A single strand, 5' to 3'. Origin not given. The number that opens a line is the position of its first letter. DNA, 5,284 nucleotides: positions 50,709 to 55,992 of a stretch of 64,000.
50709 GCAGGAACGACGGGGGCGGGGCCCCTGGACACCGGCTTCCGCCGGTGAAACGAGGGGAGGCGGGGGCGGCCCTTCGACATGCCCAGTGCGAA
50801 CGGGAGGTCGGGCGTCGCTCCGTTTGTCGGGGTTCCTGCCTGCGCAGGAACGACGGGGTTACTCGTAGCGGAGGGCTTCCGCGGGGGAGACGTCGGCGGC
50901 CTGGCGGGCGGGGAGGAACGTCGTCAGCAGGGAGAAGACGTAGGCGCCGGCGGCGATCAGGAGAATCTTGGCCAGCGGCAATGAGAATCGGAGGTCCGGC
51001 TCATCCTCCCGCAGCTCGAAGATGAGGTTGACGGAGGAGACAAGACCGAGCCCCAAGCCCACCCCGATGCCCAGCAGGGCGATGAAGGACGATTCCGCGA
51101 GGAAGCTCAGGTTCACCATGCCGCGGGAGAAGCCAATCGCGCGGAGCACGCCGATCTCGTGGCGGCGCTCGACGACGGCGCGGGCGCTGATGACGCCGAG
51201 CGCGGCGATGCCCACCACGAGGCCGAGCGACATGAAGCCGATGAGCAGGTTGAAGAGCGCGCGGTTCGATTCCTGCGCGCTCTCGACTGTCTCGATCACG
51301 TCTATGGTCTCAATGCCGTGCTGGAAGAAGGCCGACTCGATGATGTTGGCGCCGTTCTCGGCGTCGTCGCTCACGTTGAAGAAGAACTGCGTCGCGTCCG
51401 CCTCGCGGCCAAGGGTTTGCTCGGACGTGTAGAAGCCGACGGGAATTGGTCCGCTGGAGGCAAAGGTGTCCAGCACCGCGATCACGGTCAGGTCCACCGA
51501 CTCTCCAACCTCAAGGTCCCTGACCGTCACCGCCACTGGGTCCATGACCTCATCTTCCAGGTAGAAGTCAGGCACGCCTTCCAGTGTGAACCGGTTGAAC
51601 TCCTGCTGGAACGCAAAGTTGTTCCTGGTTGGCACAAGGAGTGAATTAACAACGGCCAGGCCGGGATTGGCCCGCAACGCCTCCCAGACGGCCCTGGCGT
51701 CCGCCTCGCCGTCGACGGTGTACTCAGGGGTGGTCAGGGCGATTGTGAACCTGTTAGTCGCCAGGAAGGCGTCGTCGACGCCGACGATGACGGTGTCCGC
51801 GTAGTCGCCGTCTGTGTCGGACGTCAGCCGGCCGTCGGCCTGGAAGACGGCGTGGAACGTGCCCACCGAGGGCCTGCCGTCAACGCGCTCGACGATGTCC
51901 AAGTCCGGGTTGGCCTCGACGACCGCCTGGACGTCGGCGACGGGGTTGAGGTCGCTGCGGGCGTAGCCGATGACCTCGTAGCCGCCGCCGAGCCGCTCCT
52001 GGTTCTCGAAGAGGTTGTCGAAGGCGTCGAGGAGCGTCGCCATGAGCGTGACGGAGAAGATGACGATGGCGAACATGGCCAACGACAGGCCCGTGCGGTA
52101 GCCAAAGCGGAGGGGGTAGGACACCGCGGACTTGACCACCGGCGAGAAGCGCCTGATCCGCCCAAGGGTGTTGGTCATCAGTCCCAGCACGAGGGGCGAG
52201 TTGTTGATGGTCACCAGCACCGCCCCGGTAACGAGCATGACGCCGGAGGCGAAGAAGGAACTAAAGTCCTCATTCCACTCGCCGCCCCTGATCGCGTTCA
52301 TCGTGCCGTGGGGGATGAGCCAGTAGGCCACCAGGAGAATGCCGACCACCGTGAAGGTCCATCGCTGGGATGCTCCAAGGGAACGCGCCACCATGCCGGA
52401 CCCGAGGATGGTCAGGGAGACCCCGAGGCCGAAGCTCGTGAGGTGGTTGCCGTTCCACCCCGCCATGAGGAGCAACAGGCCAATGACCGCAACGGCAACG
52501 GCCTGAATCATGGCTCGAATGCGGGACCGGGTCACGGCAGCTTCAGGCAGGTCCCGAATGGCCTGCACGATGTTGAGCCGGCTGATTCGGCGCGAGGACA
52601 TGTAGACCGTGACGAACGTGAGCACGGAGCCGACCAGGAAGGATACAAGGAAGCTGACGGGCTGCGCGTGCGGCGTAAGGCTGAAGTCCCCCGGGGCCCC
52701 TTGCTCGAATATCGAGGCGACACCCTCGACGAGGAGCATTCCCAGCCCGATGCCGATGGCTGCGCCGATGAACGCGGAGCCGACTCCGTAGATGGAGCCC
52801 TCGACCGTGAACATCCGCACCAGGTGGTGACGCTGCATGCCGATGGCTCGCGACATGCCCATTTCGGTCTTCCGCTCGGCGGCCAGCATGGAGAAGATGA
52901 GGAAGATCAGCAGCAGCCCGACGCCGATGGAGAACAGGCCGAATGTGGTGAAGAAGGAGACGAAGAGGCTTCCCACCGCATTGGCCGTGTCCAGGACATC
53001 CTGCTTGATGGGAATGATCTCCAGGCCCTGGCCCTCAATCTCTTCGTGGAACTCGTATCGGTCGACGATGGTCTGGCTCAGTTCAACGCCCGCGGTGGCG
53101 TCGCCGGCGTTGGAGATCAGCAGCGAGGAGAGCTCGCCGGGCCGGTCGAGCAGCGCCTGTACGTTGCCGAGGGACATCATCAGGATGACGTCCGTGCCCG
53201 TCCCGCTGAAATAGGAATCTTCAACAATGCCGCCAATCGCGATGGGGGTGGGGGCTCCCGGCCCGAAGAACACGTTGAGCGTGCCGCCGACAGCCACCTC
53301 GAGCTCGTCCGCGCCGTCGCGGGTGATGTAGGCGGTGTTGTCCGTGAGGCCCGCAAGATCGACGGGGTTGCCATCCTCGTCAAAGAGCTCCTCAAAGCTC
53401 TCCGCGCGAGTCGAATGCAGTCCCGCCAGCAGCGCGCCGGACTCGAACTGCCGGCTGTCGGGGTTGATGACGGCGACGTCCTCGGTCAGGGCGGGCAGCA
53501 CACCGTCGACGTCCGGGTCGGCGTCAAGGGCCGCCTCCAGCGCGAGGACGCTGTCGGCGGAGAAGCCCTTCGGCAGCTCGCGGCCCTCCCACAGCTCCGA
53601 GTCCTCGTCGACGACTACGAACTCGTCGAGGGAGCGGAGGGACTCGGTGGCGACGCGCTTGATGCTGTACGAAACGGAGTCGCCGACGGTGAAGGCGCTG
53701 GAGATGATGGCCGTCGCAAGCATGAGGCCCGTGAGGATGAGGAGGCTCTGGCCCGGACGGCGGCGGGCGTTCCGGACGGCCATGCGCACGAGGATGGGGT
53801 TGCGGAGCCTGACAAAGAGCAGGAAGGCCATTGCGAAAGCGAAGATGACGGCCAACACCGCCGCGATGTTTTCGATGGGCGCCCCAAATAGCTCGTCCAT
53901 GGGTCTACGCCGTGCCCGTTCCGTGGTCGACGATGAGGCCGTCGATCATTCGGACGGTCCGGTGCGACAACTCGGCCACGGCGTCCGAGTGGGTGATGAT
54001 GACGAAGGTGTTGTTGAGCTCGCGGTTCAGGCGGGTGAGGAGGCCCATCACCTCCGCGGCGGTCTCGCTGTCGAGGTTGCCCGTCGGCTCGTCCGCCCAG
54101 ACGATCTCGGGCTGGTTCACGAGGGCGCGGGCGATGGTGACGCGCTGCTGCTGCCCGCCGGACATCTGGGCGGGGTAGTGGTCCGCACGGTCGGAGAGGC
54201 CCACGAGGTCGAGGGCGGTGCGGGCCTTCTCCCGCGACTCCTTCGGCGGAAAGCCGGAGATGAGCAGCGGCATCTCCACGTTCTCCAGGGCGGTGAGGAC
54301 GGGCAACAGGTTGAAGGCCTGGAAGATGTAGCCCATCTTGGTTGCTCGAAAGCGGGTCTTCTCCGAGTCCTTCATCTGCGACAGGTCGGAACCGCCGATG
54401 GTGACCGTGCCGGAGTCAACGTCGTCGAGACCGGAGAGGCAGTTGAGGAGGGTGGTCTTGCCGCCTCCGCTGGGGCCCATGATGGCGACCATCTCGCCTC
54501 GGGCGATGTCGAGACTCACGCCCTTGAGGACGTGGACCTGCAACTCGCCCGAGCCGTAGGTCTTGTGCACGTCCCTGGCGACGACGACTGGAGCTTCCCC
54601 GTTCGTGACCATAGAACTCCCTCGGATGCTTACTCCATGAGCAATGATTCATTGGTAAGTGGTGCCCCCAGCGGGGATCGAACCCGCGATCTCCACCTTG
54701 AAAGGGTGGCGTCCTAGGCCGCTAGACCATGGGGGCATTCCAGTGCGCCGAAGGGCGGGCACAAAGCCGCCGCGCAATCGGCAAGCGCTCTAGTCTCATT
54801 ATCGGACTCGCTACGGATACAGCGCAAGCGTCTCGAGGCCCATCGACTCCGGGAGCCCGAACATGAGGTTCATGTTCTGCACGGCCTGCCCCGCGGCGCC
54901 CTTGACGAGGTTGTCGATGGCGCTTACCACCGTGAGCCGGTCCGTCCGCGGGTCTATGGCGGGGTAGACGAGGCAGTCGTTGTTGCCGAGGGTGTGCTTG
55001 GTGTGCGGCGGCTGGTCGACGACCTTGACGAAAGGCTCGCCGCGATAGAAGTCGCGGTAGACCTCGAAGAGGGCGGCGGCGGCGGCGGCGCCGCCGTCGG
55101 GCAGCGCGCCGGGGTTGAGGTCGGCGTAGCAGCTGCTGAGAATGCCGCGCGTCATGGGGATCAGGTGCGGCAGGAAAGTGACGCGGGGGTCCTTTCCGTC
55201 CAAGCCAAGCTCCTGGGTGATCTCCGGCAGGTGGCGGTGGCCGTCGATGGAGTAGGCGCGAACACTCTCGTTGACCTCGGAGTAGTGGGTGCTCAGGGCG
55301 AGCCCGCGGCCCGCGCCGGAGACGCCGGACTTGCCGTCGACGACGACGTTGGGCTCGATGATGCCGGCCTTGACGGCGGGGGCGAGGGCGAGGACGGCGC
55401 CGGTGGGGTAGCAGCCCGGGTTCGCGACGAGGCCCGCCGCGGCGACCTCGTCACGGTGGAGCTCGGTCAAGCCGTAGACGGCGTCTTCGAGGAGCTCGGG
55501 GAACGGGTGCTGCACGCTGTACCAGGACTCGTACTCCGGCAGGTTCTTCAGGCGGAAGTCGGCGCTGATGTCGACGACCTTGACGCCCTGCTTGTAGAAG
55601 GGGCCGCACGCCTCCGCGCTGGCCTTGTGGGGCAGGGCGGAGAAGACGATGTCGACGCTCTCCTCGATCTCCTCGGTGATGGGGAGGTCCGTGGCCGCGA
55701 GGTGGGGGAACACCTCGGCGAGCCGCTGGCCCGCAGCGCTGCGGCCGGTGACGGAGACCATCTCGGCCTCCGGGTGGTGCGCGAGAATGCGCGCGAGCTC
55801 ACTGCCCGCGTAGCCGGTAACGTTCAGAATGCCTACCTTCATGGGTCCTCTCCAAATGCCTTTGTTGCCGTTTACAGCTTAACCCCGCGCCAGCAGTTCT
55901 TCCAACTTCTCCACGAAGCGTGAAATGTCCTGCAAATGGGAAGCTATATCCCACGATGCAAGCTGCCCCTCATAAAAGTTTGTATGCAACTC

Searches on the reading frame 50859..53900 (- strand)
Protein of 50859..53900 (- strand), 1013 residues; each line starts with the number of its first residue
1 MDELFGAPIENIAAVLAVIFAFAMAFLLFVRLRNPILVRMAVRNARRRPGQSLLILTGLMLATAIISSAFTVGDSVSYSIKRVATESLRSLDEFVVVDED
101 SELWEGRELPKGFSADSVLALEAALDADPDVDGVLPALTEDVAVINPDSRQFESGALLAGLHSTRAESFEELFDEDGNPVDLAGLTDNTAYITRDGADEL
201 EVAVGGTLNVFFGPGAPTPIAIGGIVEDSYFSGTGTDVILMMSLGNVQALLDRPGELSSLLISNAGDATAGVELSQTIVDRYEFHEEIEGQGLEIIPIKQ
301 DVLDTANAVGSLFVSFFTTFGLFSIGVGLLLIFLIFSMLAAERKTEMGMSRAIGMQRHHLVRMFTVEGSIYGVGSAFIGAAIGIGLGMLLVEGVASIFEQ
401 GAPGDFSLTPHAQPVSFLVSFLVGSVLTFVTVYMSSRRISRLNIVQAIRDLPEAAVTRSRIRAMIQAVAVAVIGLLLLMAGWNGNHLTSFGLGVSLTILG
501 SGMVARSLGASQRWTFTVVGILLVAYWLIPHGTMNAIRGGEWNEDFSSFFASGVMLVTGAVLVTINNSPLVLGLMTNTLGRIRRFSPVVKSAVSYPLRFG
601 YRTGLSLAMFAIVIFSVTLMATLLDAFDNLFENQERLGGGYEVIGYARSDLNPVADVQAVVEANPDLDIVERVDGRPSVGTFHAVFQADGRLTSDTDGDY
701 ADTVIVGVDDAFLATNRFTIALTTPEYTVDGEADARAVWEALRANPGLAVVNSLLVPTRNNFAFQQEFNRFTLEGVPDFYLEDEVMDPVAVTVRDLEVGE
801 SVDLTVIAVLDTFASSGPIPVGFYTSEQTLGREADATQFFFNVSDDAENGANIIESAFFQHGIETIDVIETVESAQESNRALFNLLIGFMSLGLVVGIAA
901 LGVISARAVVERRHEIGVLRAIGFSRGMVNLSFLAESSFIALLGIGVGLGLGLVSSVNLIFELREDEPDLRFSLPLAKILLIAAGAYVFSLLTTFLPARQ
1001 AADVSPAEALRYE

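Call 15: search_protein_families(library=pfam, proteins=[window:50859-53900:-], max_evalue=0.01)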
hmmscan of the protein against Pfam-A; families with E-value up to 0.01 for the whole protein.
window:50859-53900:- (1013 aa): 1 family
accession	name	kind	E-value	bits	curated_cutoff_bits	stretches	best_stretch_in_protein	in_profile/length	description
PF02687.27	FtsX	-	2.6e-30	105.4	25.5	2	319-444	2-120/120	FtsX-like permease C-terminal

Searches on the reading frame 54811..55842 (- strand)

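Call 78: search_protein_families(library=pfam, proteins=[window:54811-55842:-], max_evalue=0.00001)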
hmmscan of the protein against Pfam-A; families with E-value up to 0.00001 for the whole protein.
window:54811-55842:- (343 aa): 3 families
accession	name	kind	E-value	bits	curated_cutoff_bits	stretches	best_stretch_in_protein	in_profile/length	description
PF22698.1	Semialdhyde_dhC_1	-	3.9e-55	186.6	27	1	144-311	1-165/165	Semialdehyde dehydrogenase, dimerisation domain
PF01118.30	Semialdhyde_dh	-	1.4e-27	97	26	1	2-135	1-120/121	Semialdehyde dehydrogenase, NAD binding domain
PF02774.23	Semialdhyde_dhC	-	2.3e-19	70.7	26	1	153-314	1-184/184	Semialdehyde dehydrogenase, dimerisation domain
